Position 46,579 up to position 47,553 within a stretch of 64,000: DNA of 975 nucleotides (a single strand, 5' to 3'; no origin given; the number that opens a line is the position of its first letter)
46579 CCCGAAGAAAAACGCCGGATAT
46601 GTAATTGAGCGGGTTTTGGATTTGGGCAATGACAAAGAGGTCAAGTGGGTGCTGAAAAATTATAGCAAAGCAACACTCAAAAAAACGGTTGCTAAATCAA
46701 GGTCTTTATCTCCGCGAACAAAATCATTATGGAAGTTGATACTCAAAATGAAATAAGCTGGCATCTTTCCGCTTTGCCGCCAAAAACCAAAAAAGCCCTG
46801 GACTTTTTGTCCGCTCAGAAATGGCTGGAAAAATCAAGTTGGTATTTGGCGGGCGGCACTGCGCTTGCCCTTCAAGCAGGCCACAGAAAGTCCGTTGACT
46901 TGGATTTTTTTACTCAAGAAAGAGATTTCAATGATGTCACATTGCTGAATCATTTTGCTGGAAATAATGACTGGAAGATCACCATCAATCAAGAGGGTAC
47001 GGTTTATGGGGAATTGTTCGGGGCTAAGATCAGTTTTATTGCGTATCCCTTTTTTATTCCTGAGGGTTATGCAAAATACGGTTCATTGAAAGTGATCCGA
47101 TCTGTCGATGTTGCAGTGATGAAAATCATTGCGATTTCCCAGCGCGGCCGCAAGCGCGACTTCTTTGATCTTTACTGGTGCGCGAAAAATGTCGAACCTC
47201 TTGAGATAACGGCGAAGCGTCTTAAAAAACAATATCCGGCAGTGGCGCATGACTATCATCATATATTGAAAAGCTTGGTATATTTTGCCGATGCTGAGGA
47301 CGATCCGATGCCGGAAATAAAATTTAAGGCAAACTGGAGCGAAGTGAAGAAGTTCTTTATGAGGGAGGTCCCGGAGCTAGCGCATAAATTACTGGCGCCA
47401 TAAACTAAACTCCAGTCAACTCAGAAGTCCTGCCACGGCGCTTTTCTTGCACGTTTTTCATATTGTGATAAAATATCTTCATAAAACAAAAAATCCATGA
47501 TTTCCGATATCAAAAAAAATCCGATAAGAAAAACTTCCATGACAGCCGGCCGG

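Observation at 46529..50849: Accessory insertion splitting the str operon: AbiEii-type toxin pair, giant surface protein, Phd-like orphan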

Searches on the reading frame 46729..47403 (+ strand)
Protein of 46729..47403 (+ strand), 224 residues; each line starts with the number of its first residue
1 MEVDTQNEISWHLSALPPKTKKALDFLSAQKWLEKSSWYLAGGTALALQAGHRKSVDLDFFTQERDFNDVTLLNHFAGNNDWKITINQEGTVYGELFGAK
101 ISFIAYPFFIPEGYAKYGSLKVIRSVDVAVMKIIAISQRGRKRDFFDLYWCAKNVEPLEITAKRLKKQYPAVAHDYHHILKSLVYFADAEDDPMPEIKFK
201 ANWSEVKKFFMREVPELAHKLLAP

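Call 3: search_protein_families(library=pfam, proteins=[window:46729-47403:+], max_evalue=1)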
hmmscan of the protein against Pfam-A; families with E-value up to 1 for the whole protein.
window:46729-47403:+ (224 aa): 2 families
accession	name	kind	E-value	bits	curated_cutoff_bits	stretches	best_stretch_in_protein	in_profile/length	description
PF08843.17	AbiEii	-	7e-17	62.6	22.5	2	119-216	132-229/238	Nucleotidyl transferase AbiEii toxin, Type IV TA system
PF09970.15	DUF2204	-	0.015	15.4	20.3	1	38-94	19-77/181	Nucleotidyl transferase of unknown function (DUF2204)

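Call 4: search_protein_families(library=ncbifam, proteins=[window:46729-47403:+], max_evalue=1)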
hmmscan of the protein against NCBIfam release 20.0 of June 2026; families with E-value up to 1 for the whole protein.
window:46729-47403:+ (224 aa): 0 families

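Call 5: search_protein_families(library=padloc, proteins=[window:46729-47403:+], max_evalue=1)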
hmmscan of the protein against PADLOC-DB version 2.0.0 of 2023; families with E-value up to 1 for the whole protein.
window:46729-47403:+ (224 aa): 14 families
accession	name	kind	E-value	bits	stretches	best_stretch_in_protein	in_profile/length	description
PDLC02298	AbiEii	-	6.8e-09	33.5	2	23-65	14-56/220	AbiEii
PDLC02307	AbiEii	-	3.3e-07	28.3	2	126-157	119-150/219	AbiEii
PDLC02313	AbiEii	-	5.3e-06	24.1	1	129-157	166-194/254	AbiEii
PDLC02304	AbiEii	-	2e-05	22.7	1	126-156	162-191/260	AbiEii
PDLC02305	AbiEii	-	2.4e-05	21.7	2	119-158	158-196/306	AbiEii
PDLC02328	AbiEii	-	7.6e-05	20.7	2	119-156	109-146/203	AbiEii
PDLC02330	AbiEii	-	0.00013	19.8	2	23-65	14-55/219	AbiEii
PDLC02323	AbiEii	-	0.0029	15.2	1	126-165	158-199/248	AbiEii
PDLC02294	AbiEii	-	0.0031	15.4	1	132-160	166-193/260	AbiEii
PDLC02303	AbiEii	-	0.0034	14.8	1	120-170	150-199/249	AbiEii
PDLC02318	AbiEii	-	0.0036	14.7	1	119-154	151-186/280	AbiEii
PDLC02291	AbiEii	-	0.0065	13.8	1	34-66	52-83/310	AbiEii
PDLC02314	AbiEii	-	0.014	12.7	1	34-70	49-85/290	AbiEii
PDLC02288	AbiEii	-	0.028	11.3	1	140-175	192-224/294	AbiEii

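Call 12: find_encoding_contigs(protein=window:46729-47403:+, flank=10000, max_places=10)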
Protein window:46729-47403:+ (224 aa): 1 contig read that carries it; 1 place shown.
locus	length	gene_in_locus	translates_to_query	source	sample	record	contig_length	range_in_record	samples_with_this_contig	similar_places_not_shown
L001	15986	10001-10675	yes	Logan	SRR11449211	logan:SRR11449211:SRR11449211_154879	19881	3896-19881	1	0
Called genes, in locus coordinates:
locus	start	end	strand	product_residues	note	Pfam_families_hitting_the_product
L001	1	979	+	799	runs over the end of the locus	PF13491:FtsK_4TM, PF17854:FtsK_alpha, PF01580:FtsK_SpoIIIE, PF09397:FtsK_gamma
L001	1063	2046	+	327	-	PF13413:HTH_25, PF09136:Glucodextran_B, PF13464:RodZ_C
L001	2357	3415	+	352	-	PF00154:RecA_N, PF06745:ATPase (faint), PF08423:Rad51, PF21096:RecA_C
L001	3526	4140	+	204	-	PF00334:NDK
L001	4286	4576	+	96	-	-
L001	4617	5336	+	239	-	-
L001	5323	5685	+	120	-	-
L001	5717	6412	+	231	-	PF02163:Peptidase_M50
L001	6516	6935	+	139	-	PF00164:Ribosom_S12_S23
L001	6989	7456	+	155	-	PF00177:Ribosomal_S7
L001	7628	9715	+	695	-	PF00009:GTP_EFTU, PF03144:GTP_EFTU_D2, PF22042:EF-G_D2, PF14492:EFG_III, PF16658:RF3_C (weak), PF03764:EFG_IV, PF00679:EFG_C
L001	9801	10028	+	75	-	PF21956:DUF6922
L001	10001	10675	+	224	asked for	PF08843:AbiEii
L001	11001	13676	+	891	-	PF03781:FGE-sulfatase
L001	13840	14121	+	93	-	-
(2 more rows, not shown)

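Call 13: find_homologous_proteins(query=window:46729-47400:+)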
Query window:46729-47400:+ (224 aa): 4152 proteins with E <= 0.001 among 4344 candidates; the best 120 are listed.
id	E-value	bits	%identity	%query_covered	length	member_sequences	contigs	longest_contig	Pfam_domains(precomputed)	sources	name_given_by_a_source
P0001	4.4e-149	512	100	100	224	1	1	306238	PF08843.18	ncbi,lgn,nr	ncbi:MAG: nucleotidyl transferase AbiEii/AbiGii toxin family protein [Candidatus Moranbacteria bacte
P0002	2.1e-115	402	77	100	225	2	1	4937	PF08843.18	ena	-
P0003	3.1e-115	401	76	100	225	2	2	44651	PF08843.18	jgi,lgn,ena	-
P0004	3.7e-115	401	76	99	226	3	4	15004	PF08843.18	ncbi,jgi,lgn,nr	ncbi:MAG: hypothetical protein ACD_7C00047G0003 [uncultured bacterium]|nr:MAG: hypothetical protein 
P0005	7.5e-115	400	77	99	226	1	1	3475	PF08843.18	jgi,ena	jgi:predicted nucleotidyltransferase component of viral defense system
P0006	2.5e-113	395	76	99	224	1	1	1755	PF08843.18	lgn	-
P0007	7.1e-113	394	75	100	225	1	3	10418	PF08843.18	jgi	-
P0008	2.0e-112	392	76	99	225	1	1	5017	PF08843.18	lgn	-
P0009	4.5e-112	391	75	99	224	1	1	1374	PF08843.18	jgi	jgi:hypothetical protein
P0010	2.4e-110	385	74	99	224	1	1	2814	PF08843.18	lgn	-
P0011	4.0e-110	385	74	100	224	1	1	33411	PF08843.18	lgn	-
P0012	6.7e-109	381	74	100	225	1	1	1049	PF08843.18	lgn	-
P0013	1.1e-108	380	73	100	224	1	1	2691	PF08843.18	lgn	-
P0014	8.2e-108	377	71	100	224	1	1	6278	PF08843.18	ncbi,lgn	-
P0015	3.2e-106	372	71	99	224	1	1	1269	PF08843.18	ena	-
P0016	2.9e-105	369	76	92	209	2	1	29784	PF08843.18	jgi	-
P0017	2.5e-103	363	68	99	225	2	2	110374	PF08843.18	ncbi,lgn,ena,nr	ncbi:MAG: Uncharacterized protein Athens071425_243 [Parcubacteria group bacterium Athens0714_25]|nr:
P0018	1.2e-100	354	69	99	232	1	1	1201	PF08843.18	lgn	-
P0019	3.9e-100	352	68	99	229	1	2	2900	PF08843.18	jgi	jgi:predicted nucleotidyltransferase component of viral defense system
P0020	7.4e-100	351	70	100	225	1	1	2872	PF08843.18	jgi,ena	-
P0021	1.0e-99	351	65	100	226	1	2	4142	PF08843.18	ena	-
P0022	1.8e-99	350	65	100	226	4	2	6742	PF08843.18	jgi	jgi:hypothetical protein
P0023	1.9e-99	350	72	96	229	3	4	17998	PF08843.18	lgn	-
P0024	3.7e-99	349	66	100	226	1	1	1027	PF08843.18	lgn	-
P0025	5.1e-99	348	64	100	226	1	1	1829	PF08843.18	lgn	-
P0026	5.8e-99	348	68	99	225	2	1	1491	PF08843.18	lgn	-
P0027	1.1e-98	347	67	99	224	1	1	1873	PF08843.18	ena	-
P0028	1.4e-98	347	67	99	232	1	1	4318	PF08843.18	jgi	jgi:predicted nucleotidyltransferase component of viral defense system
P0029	1.4e-98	347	67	99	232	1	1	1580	PF08843.18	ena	-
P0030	1.4e-98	347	67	100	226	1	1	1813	PF08843.18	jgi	-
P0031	1.5e-98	347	64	100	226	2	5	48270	PF08843.18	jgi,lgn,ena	-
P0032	2.2e-98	346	68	95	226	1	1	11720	PF08843.18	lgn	-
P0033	2.3e-98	346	67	99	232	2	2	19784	PF08843.18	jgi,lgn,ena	-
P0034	3.0e-98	346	68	99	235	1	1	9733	PF08843.18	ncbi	-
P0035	4.3e-98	345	67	99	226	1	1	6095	PF08843.18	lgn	-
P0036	5.2e-98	345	64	99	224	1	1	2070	PF08843.18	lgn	-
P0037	5.8e-98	345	66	99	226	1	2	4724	PF08843.18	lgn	-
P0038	5.9e-98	345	67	100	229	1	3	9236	PF08843.18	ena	-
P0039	7.4e-98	345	66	100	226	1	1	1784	PF08843.18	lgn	-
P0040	7.7e-98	345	66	99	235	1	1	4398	PF08843.18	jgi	jgi:predicted nucleotidyltransferase component of viral defense system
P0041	1.3e-97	344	67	100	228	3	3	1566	PF08843.18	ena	-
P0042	1.3e-97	344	67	100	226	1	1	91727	PF08843.18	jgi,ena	-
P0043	1.4e-97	344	68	99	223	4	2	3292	PF08843.18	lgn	-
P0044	1.4e-97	344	65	100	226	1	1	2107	PF08843.18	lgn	-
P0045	1.8e-97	343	66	99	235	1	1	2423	PF08843.18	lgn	-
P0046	2.7e-97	343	66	99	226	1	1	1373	PF08843.18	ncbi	-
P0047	4.2e-97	342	67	100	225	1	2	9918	PF08843.18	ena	-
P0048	5.1e-97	342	66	96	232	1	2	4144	PF08843.18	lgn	-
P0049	7.0e-97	341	67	99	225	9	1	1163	PF08843.18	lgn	-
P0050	7.0e-97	341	68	99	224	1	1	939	PF08843.18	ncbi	-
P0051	7.1e-97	341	68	96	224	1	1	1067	PF08843.18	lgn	-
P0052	7.5e-97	341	65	99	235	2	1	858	PF08843.18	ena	-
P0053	8.2e-97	341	65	100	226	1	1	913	PF08843.18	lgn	-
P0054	9.8e-97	341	63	100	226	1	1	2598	PF08843.18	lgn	-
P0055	1.1e-96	341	66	100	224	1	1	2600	PF08843.18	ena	-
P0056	1.3e-96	341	66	99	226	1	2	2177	PF08843.18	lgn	-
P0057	2.2e-96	340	65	99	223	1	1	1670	PF08843.18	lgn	-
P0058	2.7e-96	340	63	99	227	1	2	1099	PF08843.18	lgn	-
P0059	2.8e-96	339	67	99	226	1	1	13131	PF08843.18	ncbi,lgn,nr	ncbi:nucleotidyl transferase AbiEii/AbiGii toxin family protein [Candidatus Wolfebacteria bacterium]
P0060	3.0e-96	339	63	100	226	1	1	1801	PF08843.18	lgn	-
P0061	3.3e-96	339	65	100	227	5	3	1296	PF08843.18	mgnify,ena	mgnify:CR=1 FL=1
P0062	3.6e-96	339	66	96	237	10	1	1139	PF08843.18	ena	-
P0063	4.5e-96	339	65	99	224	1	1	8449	PF08843.18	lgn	-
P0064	4.8e-96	339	64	99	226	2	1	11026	PF08843.18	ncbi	ncbi:MAG: nucleotidyl transferase AbiEii/AbiGii toxin family protein [Patescibacteria group bacteriu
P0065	5.0e-96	339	66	99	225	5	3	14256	PF08843.18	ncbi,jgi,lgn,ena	ncbi:MAG: nucleotidyl transferase AbiEii/AbiGii toxin family protein [Candidatus Moraniibacteriota b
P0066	5.2e-96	339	67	97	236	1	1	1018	PF08843.18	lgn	-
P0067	5.5e-96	338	63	99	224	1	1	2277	PF08843.18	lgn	-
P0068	5.5e-96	338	67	95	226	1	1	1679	PF08843.18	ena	-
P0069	6.0e-96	338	65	100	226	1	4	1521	PF08843.18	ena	-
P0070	6.0e-96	338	64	100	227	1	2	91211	PF08843.18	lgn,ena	-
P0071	7.8e-96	338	66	99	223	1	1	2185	PF08843.18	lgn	-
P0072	8.1e-96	338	65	99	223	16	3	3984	PF08843.18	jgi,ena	-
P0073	8.9e-96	338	65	100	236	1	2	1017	PF08843.18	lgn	-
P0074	9.2e-96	338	65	99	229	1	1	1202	PF08843.18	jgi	jgi:predicted nucleotidyltransferase component of viral defense system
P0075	1.1e-95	338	65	99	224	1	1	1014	PF08843.18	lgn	-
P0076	1.3e-95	337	63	99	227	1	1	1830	PF08843.18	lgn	-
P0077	1.6e-95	337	65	99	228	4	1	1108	PF08843.18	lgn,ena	-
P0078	1.9e-95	337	65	99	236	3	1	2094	PF08843.18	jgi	jgi:hypothetical protein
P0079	1.9e-95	337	65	99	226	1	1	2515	PF08843.18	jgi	-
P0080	1.9e-95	337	65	99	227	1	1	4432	PF08843.18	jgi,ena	-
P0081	2.2e-95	336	64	99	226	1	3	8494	PF08843.18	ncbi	-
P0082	2.5e-95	336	67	96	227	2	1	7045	PF08843.18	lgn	-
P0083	2.6e-95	336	66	99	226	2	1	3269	PF08843.18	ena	-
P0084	2.6e-95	336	63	100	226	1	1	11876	PF08843.18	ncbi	-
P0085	2.8e-95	336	65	99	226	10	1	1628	PF08843.18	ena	-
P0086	3.0e-95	336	65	99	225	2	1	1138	PF08843.18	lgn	-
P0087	3.2e-95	336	66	99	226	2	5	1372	PF08843.18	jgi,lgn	-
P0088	3.3e-95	336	65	99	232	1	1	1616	PF08843.18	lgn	-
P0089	3.3e-95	336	65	97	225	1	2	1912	PF08843.18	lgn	-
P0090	3.4e-95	336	65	99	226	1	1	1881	PF08843.18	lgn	-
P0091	3.9e-95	336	66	97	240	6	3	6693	PF08843.18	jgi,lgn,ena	-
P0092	3.9e-95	336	64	100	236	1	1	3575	PF08843.18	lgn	-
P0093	4.1e-95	336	64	99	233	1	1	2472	PF08843.18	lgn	-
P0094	4.5e-95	336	66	99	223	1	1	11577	PF08843.18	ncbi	-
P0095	4.7e-95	335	65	99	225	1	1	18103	PF08843.18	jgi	jgi:hypothetical protein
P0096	5.3e-95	335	63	100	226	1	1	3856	PF08843.18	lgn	-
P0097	5.3e-95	335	65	99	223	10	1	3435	PF08843.18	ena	-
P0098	5.6e-95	335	67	94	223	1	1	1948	PF08843.18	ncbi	-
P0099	6.8e-95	335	66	99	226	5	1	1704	PF08843.18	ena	-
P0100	6.9e-95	335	64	99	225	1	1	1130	PF08843.18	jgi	-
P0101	7.0e-95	335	64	100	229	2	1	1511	PF08843.18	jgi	jgi:hypothetical protein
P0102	7.8e-95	335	63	99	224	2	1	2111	PF08843.18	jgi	-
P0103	8.0e-95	335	65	96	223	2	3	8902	PF08843.18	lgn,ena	-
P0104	8.5e-95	335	64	99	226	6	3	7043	PF08843.18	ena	-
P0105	8.7e-95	335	64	99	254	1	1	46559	PF08843.18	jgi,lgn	jgi:hypothetical protein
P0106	8.9e-95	335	64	99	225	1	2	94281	PF08843.18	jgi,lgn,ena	-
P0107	1.1e-94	334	63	100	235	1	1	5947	PF08843.18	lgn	-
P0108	1.2e-94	334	64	99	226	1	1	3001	PF08843.18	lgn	-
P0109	1.2e-94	334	69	94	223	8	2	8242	PF08843.18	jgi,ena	-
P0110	1.3e-94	334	64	96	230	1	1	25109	PF08843.18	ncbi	-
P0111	1.3e-94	334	63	99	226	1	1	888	PF08843.18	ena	-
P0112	1.4e-94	334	65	98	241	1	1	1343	PF08843.18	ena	-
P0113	1.4e-94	334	64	100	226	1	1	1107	PF08843.18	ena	-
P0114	1.4e-94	334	65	99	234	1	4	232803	PF08843.18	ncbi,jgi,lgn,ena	-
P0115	1.6e-94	334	70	92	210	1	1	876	PF08843.18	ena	-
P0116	1.6e-94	334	67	95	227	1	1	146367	PF08843.18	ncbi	ncbi:MAG: nucleotidyl transferase AbiEii/AbiGii toxin family protein [Candidatus Jorgensenbacteria b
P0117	1.9e-94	333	64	99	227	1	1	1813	PF08843.18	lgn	-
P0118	1.9e-94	333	65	95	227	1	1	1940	PF08843.18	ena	-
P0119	2.3e-94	333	64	99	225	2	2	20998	PF08843.18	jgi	jgi:hypothetical protein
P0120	2.3e-94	333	65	100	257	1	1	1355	PF08843.18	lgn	-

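Call 14: find_encoding_contigs(protein=P0003, flank=6000, max_places=3)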
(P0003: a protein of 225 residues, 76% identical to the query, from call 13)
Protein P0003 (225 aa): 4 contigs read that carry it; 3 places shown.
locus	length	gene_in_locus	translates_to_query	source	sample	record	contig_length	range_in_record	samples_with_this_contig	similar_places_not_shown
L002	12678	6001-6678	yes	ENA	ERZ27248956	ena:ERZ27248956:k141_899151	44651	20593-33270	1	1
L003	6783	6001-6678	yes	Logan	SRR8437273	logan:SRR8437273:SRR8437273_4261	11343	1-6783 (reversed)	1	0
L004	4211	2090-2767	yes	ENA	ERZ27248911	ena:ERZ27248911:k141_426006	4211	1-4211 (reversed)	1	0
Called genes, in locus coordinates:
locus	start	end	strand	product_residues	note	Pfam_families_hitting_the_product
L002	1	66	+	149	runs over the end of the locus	PF00075:RNase_H, PF13456:RVT_3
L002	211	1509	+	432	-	PF25917:BSH_RND (faint), PF25990:Beta-barrel_YknX (faint), PF25973:BSH_CzcB (faint), PF25954:Beta-barrel_RND_2 (weak)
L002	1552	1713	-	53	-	-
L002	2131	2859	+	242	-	PF02463:SMC_N (faint), PF00005:ABC_tran, PF13304:AAA_21 (faint)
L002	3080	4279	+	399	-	PF12704:MacB_PCD, PF02687:FtsX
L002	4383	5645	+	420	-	PF12704:MacB_PCD, PF02687:FtsX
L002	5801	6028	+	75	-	PF21956:DUF6922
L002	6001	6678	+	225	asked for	PF08843:AbiEii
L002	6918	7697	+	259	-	-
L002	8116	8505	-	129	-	PF22296:bAvd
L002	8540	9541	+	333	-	PF00078:RVT_1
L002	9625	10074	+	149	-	-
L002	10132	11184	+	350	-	PF13192:Thioredoxin_3 (faint), PF13098:Thioredoxin_2 (weak), PF13462:Thioredoxin_4, PF01323:DSBA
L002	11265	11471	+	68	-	PF01783:Ribosomal_L32p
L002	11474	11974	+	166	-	PF01029:NusB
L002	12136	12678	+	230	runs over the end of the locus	PF22935:RM44_endonuclase, PF14622:Ribonucleas_3_3, PF00636:Ribonuclease_3, PF00035:dsrm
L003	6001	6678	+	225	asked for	PF08843:AbiEii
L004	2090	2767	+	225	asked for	PF08843:AbiEii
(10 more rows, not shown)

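Call 15: find_encoding_contigs(protein=P0017, flank=6000, max_places=3)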
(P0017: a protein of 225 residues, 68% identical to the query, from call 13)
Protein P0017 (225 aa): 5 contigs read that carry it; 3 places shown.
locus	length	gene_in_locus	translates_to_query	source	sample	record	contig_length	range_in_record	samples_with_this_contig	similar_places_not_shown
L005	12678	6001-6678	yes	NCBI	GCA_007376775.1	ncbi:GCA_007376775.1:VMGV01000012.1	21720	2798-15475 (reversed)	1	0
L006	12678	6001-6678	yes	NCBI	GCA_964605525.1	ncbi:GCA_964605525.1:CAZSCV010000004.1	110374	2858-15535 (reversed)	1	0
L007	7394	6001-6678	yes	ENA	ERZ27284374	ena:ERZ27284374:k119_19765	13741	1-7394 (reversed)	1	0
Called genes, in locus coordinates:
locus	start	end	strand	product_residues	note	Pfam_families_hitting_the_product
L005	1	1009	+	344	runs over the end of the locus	PF01933:CofD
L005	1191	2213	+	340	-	PF21016:RlmN_N, PF04055:Radical_SAM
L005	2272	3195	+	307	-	PF02661:Fic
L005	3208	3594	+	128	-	PF13292:DXP_synthase_N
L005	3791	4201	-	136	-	-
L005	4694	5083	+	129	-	PF02780:Transketolase_C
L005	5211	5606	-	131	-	PF00293:NUDIX, PF14815:NUDIX_4 (weak)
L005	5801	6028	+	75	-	PF21956:DUF6922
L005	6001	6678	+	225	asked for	PF08843:AbiEii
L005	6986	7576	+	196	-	-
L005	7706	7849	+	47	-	-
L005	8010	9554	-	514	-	PF04055:Radical_SAM, PF16199:Radical_SAM_C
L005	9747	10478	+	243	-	PF01209:Ubie_methyltran, PF13489:Methyltransf_23, PF07021:MetW (weak), PF13847:Methyltransf_31, PF08241:Methyltransf_11, PF08242:Methyltransf_12, PF13649:Methyltransf_25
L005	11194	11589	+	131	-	-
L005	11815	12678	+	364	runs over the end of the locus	-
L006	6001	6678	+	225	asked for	PF08843:AbiEii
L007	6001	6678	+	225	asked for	PF08843:AbiEii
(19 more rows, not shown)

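Call 16: find_encoding_contigs(protein=P0114, flank=6000, max_places=3)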
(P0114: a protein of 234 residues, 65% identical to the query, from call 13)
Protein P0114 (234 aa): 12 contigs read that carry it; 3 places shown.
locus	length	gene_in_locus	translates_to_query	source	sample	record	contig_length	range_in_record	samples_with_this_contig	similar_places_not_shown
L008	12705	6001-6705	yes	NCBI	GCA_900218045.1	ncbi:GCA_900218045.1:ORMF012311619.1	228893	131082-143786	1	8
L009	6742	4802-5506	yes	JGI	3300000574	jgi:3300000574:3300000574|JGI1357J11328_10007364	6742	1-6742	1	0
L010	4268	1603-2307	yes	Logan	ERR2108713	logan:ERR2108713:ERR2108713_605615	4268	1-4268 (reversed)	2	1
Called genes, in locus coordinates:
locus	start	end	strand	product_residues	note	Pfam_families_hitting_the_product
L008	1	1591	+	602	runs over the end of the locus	PF01471:PG_binding_1, PF02557:VanY, PF00768:Peptidase_S11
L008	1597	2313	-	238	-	-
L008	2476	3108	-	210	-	PF14528:LAGLIDADG_3 (faint)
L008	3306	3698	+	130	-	-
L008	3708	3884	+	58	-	-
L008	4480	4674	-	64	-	-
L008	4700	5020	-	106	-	PF01909:NTP_transf_2, PF18765:Polbeta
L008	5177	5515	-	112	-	PF02452:PemK_toxin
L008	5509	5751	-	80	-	PF04014:MazE_antitoxin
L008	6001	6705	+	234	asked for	PF08843:AbiEii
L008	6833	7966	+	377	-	PF01145:Band_7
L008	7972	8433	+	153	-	-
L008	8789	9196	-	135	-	PF18895:T4SS_pilin (weak)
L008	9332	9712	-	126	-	PF18895:T4SS_pilin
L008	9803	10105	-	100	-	-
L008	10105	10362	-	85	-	-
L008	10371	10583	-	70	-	-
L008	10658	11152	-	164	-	-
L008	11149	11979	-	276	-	PF18895:T4SS_pilin (weak)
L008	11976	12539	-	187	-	-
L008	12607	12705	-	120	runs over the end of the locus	PF05635:23S_rRNA_IVP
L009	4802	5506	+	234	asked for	PF08843:AbiEii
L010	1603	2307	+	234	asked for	PF08843:AbiEii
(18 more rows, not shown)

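Call 18: search_solved_structures(query=window:46729-47400:+, max_evalue=1, show_alignments=2)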
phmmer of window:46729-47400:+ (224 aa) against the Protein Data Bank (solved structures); distinct sequences matched with E-value up to 1: 2.
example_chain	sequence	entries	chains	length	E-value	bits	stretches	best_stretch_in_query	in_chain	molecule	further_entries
1vp2_A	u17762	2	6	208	0.088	15.6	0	172-206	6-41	Putative Xanthosine triphosphate pyrophosphatase/HAM1 protein homolog | Nucleoside-triphosphatase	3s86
2l5q_A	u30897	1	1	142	0.11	15.3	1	144-198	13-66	Uncharacterized protein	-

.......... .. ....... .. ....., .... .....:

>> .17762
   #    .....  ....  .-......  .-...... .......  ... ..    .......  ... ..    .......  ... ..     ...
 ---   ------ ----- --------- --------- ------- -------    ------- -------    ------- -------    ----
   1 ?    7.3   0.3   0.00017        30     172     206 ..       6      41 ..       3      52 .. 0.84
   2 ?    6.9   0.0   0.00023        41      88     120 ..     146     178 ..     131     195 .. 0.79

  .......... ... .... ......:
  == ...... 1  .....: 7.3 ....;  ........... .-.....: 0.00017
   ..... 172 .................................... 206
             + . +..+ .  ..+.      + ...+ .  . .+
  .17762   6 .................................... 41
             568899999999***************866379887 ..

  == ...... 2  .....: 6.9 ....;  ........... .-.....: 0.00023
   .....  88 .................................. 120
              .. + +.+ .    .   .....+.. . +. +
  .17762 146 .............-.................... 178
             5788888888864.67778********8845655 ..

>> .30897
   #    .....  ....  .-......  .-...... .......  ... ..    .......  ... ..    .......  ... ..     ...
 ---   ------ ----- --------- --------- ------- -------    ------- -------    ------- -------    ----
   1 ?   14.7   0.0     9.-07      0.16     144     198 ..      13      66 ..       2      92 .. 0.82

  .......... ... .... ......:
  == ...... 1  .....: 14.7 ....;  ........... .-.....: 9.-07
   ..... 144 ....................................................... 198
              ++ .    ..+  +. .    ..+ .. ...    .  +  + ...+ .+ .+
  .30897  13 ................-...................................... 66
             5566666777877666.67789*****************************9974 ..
